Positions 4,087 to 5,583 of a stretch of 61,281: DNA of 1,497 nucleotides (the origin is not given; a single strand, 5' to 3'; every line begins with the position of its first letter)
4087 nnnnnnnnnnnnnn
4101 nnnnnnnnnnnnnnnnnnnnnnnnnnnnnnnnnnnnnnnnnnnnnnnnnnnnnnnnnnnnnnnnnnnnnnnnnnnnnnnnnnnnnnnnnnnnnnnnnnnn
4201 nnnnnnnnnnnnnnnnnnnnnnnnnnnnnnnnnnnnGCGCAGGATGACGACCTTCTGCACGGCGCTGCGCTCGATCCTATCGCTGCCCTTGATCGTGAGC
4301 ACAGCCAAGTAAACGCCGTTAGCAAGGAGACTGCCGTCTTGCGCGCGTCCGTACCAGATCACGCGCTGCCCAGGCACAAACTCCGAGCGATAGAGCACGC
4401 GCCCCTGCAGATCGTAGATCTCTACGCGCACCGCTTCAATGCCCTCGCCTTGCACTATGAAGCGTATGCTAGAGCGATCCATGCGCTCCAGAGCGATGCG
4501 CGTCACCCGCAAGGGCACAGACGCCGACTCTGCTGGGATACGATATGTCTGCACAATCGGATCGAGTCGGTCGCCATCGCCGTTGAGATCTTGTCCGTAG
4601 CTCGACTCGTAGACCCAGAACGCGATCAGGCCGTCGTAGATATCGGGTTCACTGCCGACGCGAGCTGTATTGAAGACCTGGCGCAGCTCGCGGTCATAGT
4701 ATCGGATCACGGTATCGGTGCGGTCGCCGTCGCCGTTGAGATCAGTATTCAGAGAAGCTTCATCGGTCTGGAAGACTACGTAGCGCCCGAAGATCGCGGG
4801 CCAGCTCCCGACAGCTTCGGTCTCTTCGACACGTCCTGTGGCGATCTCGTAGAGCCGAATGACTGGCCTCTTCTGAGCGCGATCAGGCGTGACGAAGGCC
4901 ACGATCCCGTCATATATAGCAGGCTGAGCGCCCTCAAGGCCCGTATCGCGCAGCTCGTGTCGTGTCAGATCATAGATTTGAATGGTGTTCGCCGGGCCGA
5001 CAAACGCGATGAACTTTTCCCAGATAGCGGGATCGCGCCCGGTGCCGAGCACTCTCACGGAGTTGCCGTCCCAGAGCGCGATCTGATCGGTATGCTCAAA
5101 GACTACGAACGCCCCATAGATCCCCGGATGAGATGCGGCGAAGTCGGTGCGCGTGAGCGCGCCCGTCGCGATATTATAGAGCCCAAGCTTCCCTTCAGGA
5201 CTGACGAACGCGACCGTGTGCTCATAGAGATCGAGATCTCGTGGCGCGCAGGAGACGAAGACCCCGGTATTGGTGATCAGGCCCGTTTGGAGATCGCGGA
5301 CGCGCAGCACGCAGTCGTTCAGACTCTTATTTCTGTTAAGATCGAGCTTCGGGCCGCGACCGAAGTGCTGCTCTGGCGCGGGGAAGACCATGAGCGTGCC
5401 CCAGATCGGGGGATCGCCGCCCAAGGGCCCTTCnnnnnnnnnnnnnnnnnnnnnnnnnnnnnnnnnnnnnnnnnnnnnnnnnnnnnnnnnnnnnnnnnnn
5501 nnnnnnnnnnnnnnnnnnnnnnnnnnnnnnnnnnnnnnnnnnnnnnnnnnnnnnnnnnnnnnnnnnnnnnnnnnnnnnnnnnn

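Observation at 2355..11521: Five consecutive signal-peptide genes form an accessory cell-surface and glycan-degrading block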

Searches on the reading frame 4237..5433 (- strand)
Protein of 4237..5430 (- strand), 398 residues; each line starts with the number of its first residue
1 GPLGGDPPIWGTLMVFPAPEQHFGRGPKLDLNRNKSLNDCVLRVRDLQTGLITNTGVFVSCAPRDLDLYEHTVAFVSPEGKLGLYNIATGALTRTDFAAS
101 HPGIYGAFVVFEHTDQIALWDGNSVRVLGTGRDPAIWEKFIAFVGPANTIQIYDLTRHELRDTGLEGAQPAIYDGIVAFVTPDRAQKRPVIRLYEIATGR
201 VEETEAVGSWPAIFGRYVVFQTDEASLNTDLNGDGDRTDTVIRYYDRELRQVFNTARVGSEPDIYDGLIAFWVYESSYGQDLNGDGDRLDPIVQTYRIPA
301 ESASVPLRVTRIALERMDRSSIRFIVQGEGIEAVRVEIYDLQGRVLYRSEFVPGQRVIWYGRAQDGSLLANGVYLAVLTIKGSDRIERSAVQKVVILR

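Call 16: search_protein_families(library=pfam, proteins=[window:4237-5430:-], max_evalue=10)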
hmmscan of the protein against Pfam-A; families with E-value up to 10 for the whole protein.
seq(398 aa): 2 families
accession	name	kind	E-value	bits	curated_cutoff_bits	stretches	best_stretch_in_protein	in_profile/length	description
PF13585.12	CHU_C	-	0.00032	21.2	27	1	329-384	24-76/86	CHU_C Type IX secretion signal domain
PF13860.13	FlgD_ig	-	0.0056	17.1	27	1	329-378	20-73/79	FlgD Ig-like domain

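Call 74: search_solved_structures(query=window:4237-5430:-, max_evalue=1)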
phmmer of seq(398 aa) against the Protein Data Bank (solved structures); distinct sequences matched with E-value up to 1: 0.

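Call 96: find_related_loci(query=A5, collection=metagenome_contigs, flank=3000)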
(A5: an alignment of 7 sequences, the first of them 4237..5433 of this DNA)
Query A5 (399 aa) in metagenome_contigs; peptide patterns used: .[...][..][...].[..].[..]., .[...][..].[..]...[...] (x = any residue, [..] = any of these).
119 stretches matched a pattern; 13 encode a relative of the query (tblastn E <= 1e-3); 12 distinct loci.
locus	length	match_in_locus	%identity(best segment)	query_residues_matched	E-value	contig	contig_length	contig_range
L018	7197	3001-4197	60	1-399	8e-159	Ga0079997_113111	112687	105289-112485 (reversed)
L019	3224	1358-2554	59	1-399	6e-166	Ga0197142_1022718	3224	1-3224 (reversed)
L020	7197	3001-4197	59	1-399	1e-157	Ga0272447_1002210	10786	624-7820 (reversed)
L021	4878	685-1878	58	1-398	7e-156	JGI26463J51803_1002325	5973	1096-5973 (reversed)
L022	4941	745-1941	59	1-399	4e-154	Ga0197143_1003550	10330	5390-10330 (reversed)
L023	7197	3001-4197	59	1-399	4e-158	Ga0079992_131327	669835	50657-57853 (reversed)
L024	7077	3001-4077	30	3-301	3e-34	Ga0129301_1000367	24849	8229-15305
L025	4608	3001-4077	30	3-301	3e-34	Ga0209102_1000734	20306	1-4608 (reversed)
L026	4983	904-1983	28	3-301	3e-30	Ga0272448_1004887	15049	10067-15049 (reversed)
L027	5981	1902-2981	28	3-301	2e-30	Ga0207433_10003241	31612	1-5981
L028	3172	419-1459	28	3-325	2e-25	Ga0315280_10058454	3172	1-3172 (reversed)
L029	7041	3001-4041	27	5-314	2e-24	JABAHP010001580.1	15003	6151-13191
